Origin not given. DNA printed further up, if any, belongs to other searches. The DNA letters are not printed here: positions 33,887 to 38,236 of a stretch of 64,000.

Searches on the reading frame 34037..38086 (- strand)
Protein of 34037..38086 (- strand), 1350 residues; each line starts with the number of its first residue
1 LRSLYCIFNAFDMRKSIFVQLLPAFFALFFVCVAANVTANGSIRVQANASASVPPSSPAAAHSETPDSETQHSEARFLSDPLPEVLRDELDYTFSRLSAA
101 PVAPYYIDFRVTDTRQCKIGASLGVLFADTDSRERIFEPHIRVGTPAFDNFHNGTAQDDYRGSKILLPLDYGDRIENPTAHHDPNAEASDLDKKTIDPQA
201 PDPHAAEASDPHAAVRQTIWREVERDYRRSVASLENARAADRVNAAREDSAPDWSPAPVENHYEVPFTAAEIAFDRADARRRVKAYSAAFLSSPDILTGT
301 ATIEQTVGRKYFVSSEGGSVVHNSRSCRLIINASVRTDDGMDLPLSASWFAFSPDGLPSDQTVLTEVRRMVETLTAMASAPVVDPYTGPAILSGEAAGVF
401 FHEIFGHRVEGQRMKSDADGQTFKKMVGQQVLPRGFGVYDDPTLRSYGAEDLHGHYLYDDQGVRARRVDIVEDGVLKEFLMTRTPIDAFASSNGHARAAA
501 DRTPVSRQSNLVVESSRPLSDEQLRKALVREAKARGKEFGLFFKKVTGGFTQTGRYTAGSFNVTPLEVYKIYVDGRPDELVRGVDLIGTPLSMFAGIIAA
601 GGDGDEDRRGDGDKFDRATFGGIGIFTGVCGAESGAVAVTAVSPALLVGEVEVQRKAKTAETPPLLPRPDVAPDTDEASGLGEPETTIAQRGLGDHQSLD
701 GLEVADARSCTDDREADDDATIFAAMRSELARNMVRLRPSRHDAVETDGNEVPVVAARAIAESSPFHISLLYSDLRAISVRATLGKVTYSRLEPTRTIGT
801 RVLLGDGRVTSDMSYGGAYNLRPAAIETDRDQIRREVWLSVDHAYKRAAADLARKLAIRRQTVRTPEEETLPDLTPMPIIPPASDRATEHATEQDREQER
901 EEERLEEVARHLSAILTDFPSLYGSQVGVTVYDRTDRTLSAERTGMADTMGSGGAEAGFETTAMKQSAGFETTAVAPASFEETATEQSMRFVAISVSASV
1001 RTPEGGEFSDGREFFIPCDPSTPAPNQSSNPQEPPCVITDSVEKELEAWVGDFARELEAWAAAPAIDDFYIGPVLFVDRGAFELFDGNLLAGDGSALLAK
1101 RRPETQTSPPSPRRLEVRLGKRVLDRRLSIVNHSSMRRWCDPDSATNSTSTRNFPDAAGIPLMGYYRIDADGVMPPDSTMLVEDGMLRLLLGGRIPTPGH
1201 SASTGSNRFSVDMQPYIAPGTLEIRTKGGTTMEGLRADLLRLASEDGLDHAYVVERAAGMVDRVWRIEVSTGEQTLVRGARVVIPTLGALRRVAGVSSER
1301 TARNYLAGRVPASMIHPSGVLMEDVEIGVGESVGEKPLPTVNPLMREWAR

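Call 77: search_protein_families(library=pfam, proteins=[window:34037-38086:-], max_evalue=0.00001)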
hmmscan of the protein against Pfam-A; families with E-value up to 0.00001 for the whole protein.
window:34037-38086:- (1350 aa): 1 family
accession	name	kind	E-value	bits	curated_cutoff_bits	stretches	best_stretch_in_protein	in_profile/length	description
PF19289.4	PmbA_TldD_3rd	-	4.6e-33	114.7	22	1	389-654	5-219/220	PmbA/TldA metallopeptidase C-terminal domain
